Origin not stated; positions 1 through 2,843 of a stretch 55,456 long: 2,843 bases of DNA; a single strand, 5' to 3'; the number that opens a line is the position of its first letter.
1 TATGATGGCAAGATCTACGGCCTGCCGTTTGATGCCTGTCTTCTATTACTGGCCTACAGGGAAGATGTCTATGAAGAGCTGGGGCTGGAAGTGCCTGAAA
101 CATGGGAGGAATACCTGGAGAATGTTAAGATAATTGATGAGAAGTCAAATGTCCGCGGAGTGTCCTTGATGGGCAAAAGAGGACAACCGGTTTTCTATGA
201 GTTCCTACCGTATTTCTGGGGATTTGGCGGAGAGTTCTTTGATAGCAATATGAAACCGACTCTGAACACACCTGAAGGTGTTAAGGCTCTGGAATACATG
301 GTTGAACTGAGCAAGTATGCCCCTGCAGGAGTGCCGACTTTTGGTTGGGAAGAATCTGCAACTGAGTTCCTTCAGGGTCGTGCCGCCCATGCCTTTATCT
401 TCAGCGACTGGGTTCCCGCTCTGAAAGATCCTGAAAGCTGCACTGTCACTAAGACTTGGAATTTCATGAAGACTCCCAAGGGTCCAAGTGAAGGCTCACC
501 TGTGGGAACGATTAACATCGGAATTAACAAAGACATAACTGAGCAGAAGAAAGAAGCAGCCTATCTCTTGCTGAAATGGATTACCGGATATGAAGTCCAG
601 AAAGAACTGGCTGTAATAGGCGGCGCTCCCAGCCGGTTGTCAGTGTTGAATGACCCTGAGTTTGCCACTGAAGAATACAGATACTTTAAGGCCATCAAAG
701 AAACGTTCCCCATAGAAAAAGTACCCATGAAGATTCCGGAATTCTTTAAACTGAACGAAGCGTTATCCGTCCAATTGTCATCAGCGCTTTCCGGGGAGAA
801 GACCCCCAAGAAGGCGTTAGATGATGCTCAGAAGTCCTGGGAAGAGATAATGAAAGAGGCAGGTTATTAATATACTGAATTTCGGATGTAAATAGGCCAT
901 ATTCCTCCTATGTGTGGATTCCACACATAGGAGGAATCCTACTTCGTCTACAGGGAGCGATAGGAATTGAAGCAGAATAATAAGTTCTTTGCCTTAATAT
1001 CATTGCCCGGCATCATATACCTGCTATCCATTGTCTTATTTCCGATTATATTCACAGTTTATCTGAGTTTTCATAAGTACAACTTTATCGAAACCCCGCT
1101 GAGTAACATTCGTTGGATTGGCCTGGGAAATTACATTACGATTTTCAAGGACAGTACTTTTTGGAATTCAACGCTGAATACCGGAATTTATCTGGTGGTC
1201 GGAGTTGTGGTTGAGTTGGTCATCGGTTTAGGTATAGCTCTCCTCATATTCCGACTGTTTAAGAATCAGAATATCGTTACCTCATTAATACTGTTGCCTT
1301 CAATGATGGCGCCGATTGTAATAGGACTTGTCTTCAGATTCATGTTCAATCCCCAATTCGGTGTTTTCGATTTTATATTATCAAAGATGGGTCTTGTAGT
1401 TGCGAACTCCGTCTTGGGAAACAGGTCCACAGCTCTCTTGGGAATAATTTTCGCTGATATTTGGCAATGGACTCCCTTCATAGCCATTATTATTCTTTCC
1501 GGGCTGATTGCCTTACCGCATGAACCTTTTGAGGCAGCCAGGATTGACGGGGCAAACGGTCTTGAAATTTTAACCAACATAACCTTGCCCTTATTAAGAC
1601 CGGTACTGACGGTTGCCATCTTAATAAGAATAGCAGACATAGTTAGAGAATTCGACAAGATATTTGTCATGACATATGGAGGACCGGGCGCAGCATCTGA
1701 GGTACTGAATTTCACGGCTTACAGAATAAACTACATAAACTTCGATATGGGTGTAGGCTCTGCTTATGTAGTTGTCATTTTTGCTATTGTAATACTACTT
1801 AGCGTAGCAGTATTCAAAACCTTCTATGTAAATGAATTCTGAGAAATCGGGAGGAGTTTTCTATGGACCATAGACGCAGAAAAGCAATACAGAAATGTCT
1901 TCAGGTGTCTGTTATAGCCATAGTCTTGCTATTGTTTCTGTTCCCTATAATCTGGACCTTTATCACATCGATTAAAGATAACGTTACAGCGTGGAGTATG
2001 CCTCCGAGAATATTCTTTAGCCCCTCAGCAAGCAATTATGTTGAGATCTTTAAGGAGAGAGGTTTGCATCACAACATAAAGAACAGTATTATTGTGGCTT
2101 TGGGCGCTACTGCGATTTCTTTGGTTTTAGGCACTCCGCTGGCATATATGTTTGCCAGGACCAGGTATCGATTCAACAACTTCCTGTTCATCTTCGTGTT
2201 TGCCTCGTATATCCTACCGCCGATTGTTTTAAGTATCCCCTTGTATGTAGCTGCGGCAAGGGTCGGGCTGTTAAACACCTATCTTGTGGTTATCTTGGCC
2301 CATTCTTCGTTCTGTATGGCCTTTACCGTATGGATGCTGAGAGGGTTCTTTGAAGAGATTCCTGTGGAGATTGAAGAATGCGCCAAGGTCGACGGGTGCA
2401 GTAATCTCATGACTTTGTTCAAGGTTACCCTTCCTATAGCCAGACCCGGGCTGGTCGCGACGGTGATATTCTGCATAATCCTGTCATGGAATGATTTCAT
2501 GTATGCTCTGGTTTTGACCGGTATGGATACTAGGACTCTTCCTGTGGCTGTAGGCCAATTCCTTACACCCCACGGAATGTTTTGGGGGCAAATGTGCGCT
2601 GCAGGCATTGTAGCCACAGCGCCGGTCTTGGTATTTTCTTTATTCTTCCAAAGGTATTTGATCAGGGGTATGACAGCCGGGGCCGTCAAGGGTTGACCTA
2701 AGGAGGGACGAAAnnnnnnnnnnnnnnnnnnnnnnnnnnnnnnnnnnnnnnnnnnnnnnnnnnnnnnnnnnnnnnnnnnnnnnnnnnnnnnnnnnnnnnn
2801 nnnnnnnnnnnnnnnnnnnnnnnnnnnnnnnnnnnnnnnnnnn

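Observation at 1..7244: Polyol-type catabolic cluster: Zn-dehydrogenase, FGGY kinase, short TIM paralogue, YjbQ and SIS protein behind a CUT1 transporter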

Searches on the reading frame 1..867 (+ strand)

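Call 4: search_protein_families(library=pfam, proteins=[window:1-867:+])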
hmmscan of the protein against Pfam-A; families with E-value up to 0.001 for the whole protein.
window:1-867:+ (289 aa): 2 families
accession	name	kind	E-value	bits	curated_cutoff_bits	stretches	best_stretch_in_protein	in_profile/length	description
PF01547.30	SBP_bac_1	-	4.2e-26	93.1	26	1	4-201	104-307/307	Bacterial extracellular solute-binding protein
PF13416.11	SBP_bac_8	-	1.3e-20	74.8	27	1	1-223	80-273/279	Bacterial extracellular solute-binding protein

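Call 5: search_protein_families(library=ncbifam, proteins=[window:1-867:+])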
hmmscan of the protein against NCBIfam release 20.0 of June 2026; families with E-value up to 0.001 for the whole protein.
window:1-867:+ (289 aa): 1 family
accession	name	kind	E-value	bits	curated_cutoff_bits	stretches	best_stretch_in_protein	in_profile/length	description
TIGR03850.1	bind_CPR_0540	equivalog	8.7e-05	21.3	299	1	2-129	148-280/437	carbohydrate ABC transporter substrate-binding protein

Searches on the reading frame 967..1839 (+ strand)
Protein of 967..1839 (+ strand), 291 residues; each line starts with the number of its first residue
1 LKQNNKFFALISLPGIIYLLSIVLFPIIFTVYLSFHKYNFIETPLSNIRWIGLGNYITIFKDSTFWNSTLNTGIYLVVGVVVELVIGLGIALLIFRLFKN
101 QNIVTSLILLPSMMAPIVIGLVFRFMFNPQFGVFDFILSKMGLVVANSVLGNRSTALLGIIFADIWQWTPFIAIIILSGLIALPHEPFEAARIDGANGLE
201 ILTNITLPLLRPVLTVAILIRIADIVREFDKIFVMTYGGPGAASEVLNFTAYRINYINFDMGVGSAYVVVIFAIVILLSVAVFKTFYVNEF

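Call 4: search_protein_families(library=pfam, proteins=[window:967-1839:+])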
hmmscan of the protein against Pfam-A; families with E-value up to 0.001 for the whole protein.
window:967-1839:+ (291 aa): 1 family
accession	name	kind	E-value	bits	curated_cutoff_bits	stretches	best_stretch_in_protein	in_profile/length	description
PF00528.27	BPD_transp_1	-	2.6e-13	50.5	26.4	1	85-284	3-175/184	Binding-protein-dependent transport system inner membrane component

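Call 5: search_protein_families(library=ncbifam, proteins=[window:967-1839:+])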
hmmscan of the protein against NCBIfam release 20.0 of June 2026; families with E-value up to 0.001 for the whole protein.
window:967-1839:+ (291 aa): 17 families
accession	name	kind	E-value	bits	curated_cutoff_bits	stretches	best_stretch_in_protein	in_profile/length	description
NF007852.0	PRK10561.1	equivalog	7.5e-25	88.4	335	1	22-284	28-286/295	sn-glycerol-3-phosphate ABC transporter permease UgpA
NF040931.1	ABC_arch_GlcT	equivalog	7.9e-25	88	360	1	12-283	2-270/278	glucose ABC transporter permease GlcT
NF008232.0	PRK10999.1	equivalog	5.9e-15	55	392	1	50-280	264-509/520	maltose ABC transporter permease MalF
NF011624.0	PRK15050.1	equivalog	5.1e-12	45.5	247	1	9-286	25-282/297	2-aminoethylphosphonate ABC transporter permease subunit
TIGR01581.1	Mo_ABC_porter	hypoth_equivalog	6.4e-12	45.4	210.3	1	78-278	32-224/225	ABC transporter permease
TIGR02141.1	modB_ABC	equivalog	1.9e-11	44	182.6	1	78-283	9-205/208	molybdate ABC transporter permease subunit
TIGR00969.1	3a0106s02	subfamily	1.7e-10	40.8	240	1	16-284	24-270/272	sulfate ABC transporter permease subunit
TIGR02140.1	permease_CysW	equivalog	2.8e-10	40.1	329.1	1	51-281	31-253/261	sulfate ABC transporter permease subunit CysW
TIGR03226.1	PhnU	equivalog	3.4e-07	30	283.45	1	33-283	56-297/311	2-aminoethylphosphonate ABC transporter permease subunit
TIGR02139.1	permease_CysT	equivalog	1.2e-06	28.4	246.1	1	53-285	36-260/265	sulfate ABC transporter permease subunit CysT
NF008208.0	PRK10971.1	equivalog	3.8e-06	26.6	415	1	55-283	46-266/277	sulfate/thiosulfate ABC transporter permease CysT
NF040839.1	tungstate_WtpB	equivalog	4.8e-06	26.4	340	1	28-285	4-243/251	tungstate ABC transporter permease WtpB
NF006939.0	PRK09421.1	equivalog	3e-05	23.6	262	1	77-279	20-212/230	molybdate ABC transporter permease subunit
NF007047.0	PRK09500.1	equivalog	0.00011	21.9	326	1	157-278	128-246/257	spermidine/putrescine ABC transporter permease PotC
NF008620.0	PRK11602.1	equivalog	0.00015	21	442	1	62-241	59-230/291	sulfate/thiosulfate ABC transporter permease CysW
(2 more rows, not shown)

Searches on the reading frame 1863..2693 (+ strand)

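Call 4: search_protein_families(library=pfam, proteins=[window:1863-2693:+])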
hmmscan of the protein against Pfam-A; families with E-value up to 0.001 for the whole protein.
window:1863-2693:+ (277 aa): 1 family
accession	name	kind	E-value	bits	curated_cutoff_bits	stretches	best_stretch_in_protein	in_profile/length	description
PF00528.27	BPD_transp_1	-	3.1e-18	66.6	26.4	1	90-270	1-182/184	Binding-protein-dependent transport system inner membrane component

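Call 5: search_protein_families(library=ncbifam, proteins=[window:1863-2693:+])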
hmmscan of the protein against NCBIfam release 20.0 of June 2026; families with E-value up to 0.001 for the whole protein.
window:1863-2693:+ (277 aa): 26 families (the best 25 are shown)
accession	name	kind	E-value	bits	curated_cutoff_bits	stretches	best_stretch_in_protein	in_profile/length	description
NF040932.1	ABC_arch_GlcU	equivalog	1.7e-41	142.7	340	1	12-272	3-266/272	glucose ABC transporter permease GlcU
NF008231.0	PRK10998.1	equivalog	1.6e-31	110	261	1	72-277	85-296/296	maltose ABC transporter permease MalG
TIGR01581.1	Mo_ABC_porter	hypoth_equivalog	5.8e-21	75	210.3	1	55-230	6-196/225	ABC transporter permease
NF007047.0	PRK09500.1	equivalog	9.2e-19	68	326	1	9-230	2-218/257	spermidine/putrescine ABC transporter permease PotC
NF008210.0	PRK10973.1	equivalog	3.5e-18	66.3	297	1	12-271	12-277/281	sn-glycerol-3-phosphate ABC transporter permease UgpE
NF011624.0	PRK15050.1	equivalog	5e-17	62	247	2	110-256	131-273/297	2-aminoethylphosphonate ABC transporter permease subunit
TIGR02141.1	modB_ABC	equivalog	4.3e-13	49.4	182.6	1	75-236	3-179/208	molybdate ABC transporter permease subunit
NF040839.1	tungstate_WtpB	equivalog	8.2e-13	48.6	340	1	54-246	28-230/251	tungstate ABC transporter permease WtpB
NF007889.0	PRK10592.1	equivalog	1.2e-12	48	476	1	28-230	26-230/281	putrescine ABC transporter permease PotI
NF006939.0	PRK09421.1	equivalog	1.2e-11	44.4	262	1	71-262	11-220/230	molybdate ABC transporter permease subunit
NF043073.1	MMSYN1_0195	equivalog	1.2e-10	40.3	1250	1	11-220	3-207/1021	spermidine/putrescine ABC transporter permease/substrate-binding protein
NF007044.0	PRK09497.1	equivalog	2.6e-10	40.2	348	1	6-255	4-266/285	spermidine/putrescine ABC transporter permease PotB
TIGR03226.1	PhnU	equivalog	5.3e-10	39.3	283.45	1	106-231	145-270/311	2-aminoethylphosphonate ABC transporter permease subunit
TIGR03262.1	PhnU2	equivalog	1.4e-08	33.9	593.25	1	11-220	4-213/546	putative 2-aminoethylphosphonate ABC transporter permease subunit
TIGR03255.1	PhnV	equivalog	1.6e-08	34.5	358.7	1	15-232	17-233/270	2-aminoethylphosphonate ABC transport system, membrane component PhnV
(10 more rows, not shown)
